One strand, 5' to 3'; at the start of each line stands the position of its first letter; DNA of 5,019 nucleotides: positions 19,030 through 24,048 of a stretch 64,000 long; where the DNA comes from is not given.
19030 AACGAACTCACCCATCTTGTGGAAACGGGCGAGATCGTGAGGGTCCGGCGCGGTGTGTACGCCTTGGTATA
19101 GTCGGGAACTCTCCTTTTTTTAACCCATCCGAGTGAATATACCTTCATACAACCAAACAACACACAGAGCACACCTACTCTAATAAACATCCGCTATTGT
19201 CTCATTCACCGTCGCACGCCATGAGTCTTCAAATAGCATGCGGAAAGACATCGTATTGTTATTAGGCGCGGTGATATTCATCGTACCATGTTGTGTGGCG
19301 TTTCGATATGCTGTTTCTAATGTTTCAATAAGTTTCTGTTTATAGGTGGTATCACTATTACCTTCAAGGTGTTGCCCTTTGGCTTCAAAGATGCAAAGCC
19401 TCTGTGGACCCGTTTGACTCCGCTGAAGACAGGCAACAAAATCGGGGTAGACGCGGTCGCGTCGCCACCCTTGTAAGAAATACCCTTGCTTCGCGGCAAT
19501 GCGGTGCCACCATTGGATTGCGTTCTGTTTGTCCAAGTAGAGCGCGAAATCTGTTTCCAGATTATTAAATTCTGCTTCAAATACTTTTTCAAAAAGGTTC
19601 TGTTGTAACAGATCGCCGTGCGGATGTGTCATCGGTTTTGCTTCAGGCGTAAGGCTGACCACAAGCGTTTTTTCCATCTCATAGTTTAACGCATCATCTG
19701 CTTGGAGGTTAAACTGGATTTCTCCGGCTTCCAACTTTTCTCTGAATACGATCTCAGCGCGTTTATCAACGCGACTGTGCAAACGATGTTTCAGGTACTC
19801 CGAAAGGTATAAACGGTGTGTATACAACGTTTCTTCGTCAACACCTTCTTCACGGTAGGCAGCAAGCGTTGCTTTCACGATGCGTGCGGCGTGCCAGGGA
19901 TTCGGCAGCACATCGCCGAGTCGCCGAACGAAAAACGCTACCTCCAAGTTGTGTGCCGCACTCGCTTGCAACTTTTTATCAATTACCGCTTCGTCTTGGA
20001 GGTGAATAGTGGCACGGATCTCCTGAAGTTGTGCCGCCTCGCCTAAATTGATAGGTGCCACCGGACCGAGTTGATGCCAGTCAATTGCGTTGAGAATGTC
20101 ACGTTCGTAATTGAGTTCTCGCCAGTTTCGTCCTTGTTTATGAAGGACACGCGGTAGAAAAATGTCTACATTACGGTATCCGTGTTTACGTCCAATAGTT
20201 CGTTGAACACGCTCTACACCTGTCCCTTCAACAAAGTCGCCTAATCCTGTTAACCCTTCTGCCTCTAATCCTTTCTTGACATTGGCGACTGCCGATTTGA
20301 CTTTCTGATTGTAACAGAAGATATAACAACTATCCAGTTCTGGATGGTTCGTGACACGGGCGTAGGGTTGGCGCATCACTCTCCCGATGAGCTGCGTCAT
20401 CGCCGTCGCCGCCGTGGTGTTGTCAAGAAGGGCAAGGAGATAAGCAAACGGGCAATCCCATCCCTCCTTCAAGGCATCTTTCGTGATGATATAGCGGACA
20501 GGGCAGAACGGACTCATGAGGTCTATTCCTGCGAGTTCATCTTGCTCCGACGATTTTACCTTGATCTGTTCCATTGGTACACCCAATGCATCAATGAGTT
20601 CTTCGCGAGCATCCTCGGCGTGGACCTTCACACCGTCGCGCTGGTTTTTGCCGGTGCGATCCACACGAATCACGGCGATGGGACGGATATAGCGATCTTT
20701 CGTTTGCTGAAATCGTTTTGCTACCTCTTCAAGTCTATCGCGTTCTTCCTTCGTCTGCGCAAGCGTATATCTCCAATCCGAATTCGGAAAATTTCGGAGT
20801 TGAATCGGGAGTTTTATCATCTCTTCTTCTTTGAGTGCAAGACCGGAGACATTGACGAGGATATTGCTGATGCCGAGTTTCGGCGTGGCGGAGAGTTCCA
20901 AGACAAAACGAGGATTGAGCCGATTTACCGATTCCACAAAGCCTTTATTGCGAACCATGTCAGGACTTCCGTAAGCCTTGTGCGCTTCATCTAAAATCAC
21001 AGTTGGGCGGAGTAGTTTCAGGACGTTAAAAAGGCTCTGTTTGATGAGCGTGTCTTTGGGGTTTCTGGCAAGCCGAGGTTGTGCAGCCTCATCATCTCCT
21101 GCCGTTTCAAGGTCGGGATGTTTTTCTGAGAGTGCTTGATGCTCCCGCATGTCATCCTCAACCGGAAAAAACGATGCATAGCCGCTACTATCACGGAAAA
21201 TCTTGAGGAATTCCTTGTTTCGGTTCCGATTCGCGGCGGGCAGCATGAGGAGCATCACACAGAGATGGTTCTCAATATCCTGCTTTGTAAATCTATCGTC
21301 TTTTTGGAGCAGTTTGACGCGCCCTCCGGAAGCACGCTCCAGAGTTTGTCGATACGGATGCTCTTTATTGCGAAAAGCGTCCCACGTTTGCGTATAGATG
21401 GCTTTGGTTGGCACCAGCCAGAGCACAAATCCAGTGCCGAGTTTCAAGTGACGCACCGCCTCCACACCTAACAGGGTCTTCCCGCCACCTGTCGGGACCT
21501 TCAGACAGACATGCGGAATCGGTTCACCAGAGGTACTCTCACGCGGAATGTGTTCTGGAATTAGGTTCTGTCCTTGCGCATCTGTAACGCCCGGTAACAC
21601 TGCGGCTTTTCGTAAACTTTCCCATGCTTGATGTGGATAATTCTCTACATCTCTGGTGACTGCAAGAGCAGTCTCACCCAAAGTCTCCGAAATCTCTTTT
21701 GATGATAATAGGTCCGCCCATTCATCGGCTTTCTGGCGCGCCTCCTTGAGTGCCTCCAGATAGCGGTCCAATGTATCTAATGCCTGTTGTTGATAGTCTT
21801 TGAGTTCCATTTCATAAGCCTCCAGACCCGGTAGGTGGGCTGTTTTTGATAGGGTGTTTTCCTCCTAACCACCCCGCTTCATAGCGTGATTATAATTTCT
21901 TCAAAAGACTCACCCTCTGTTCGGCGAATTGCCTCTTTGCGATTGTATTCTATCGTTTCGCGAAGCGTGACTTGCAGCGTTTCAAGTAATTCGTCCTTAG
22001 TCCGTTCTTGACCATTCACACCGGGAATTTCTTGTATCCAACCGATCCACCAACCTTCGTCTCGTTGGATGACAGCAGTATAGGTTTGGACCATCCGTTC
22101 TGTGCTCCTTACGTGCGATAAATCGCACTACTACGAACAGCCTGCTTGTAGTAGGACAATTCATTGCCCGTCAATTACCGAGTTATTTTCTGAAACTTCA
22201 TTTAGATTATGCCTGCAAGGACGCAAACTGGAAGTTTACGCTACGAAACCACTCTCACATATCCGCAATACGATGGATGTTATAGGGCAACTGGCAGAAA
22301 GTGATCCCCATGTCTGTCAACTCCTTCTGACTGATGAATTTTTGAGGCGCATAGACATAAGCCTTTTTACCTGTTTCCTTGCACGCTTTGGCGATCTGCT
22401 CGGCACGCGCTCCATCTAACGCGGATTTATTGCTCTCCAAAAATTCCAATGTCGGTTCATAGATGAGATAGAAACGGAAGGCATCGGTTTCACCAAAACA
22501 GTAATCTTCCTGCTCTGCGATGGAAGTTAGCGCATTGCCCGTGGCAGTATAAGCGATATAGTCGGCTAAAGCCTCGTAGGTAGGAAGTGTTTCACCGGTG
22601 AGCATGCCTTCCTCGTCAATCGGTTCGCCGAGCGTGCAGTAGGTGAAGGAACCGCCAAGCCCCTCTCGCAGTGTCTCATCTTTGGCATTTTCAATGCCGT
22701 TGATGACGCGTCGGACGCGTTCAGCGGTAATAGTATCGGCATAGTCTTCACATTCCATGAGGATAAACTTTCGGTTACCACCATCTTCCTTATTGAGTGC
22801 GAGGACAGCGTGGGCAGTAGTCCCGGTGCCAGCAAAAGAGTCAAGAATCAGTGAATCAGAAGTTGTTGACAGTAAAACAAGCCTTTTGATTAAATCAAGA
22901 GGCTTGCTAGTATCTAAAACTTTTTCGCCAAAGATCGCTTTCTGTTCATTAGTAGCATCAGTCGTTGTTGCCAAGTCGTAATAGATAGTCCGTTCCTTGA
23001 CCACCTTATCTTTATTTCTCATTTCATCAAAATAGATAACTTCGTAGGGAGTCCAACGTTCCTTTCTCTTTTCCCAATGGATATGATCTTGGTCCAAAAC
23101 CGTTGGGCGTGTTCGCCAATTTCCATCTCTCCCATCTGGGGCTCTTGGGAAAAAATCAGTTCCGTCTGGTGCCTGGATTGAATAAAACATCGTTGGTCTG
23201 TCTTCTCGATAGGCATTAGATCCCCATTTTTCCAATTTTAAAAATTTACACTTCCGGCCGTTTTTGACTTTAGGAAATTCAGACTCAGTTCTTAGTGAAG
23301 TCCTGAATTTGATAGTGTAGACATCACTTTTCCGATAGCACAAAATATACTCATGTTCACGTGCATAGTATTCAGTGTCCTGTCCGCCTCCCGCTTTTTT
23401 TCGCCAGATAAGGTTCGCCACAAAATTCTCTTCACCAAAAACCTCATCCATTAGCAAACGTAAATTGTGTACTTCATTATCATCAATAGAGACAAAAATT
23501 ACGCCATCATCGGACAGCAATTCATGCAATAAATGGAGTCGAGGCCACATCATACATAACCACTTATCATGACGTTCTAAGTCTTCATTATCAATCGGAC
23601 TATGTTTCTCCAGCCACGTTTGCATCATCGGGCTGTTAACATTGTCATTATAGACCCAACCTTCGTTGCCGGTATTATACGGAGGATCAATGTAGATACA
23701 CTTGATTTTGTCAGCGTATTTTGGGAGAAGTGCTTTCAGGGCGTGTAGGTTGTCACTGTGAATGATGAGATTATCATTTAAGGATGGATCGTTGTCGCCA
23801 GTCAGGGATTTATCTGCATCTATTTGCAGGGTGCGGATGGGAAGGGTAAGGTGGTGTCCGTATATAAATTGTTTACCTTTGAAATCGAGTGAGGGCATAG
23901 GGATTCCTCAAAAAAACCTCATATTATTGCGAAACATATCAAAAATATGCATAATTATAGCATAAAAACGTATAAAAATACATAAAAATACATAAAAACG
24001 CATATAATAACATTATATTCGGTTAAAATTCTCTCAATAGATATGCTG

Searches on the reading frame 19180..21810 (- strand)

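Call 4: search_protein_families(library=pfam, proteins=[window:19180-21810:-], max_evalue=0.01)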
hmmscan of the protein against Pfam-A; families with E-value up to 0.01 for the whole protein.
window:19180-21810:- (876 aa): 2 families
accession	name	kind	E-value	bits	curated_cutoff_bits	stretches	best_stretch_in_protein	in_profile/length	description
PF04851.21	ResIII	-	1.4e-12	48.3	22.5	1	3-311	4-163/164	Type III restriction enzyme, res subunit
PF00270.35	DEAD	-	4.9e-07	30.1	26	1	100-167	16-86/167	DEAD/DEAH box helicase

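Call 5: search_protein_families(library=ncbifam, proteins=[window:19180-21810:-], max_evalue=0.01)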
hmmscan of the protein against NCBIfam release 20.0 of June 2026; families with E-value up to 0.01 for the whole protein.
window:19180-21810:- (876 aa): 1 family
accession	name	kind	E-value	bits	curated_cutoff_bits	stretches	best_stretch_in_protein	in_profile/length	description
NF012027.0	PRK15483.1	equivalog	2.6e-05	22.3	564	0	435-483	499-547/986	type III restriction-modification system endonuclease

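Call 6: search_protein_families(library=padloc, proteins=[window:19180-21810:-], max_evalue=0.01)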
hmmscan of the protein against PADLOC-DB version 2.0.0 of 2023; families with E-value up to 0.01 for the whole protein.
window:19180-21810:- (876 aa): 7 families
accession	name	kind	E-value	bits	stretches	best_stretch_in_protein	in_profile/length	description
PDLC03653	REase_III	-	3.8e-232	771.1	1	1-867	1-877/883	Type III restriction enzyme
PDLC03650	REase_III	-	3.4e-59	199.1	1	92-504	52-444/898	Type III restriction enzyme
PDLC03647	REase_III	-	1.7e-06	24.5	1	432-482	501-551/989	Type III restriction enzyme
PDLC03649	REase_III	-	1.8e-06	24.1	1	437-484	494-541/973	Type III restriction enzyme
PDLC03648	REase_III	-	3.7e-05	20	0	441-500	314-373/871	Type III restriction enzyme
PDLC01765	Cas3c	-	0.0014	15.6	1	102-161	187-245/612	-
PDLC04531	PDC-M23B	-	0.0023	14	1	101-162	316-381/1060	-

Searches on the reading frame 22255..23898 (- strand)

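Call 4: search_protein_families(library=pfam, proteins=[window:22255-23898:-], max_evalue=0.01)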
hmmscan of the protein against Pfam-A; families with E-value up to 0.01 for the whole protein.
window:22255-23898:- (547 aa): 1 family
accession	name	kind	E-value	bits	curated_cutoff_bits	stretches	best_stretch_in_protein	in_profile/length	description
PF01555.25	N6_N4_Mtase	-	8.3e-39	134.3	26.7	1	65-385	1-213/221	DNA methylase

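Call 5: search_protein_families(library=ncbifam, proteins=[window:22255-23898:-], max_evalue=0.01)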
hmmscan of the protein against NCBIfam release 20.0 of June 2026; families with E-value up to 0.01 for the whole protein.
window:22255-23898:- (547 aa): 2 families
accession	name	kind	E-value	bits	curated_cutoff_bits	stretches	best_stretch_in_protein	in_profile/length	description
NF008572.0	PRK11524.1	equivalog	8.1e-13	48.1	292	2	330-384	197-245/294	adenine-specific DNA-methyltransferase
NF050803.1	DnaMtaseCcrMCaul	equivalog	3.1e-12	46.1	830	1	289-405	149-257/350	adenine-specific DNA-methyltransferase CcrM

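Call 6: search_protein_families(library=padloc, proteins=[window:22255-23898:-], max_evalue=0.01)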
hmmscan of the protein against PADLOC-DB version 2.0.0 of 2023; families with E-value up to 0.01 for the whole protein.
window:22255-23898:- (547 aa): 43 families (the best 25 are shown)
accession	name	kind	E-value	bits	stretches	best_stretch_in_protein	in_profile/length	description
PDLC03640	MTase_III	-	1.6e-170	566.6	3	1-190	1-200/654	Type III methyltransferase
PDLC03644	MTase_III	-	3e-144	479.7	1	1-543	1-541/542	Type III methyltransferase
PDLC03634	MTase_III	-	2.3e-95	318.8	1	4-388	60-449/621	Type III methyltransferase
PDLC03641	MTase_III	-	2.6e-82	275.4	1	4-399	68-464/657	Type III methyltransferase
PDLC03636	MTase_III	-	1.2e-64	217.1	2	106-424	89-435/575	Type III methyltransferase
PDLC03642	MTase_III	-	3.3e-62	208.9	1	27-396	69-412/528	Type III methyltransferase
PDLC03635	MTase_III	-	3.1e-56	189.5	2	109-424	264-601/708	Type III methyltransferase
PDLC03637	MTase_III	-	8e-54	181.1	1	42-395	121-466/513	Type III methyltransferase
PDLC03639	MTase_III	-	5.2e-51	171.7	2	25-255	71-282/639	Type III methyltransferase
PDLC03638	MTase_III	-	2.9e-36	123.1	2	111-403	429-685/816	Type III methyltransferase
PDLC03354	MTase_II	-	3.5e-36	123.1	1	42-371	55-364/425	Type II methyltransferase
PDLC03645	MTase_III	-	8.9e-35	117.9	2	45-248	142-332/709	Type III methyltransferase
PDLC03646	MTase_III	-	6.6e-33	111.6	2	42-187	471-593/1057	Type III methyltransferase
PDLC03278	MTase_II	-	1.7e-28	98.2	2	53-200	9-131/390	Type II methyltransferase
PDLC03300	MTase_II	-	3.6e-26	89.9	2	41-191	10-163/302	Type II methyltransferase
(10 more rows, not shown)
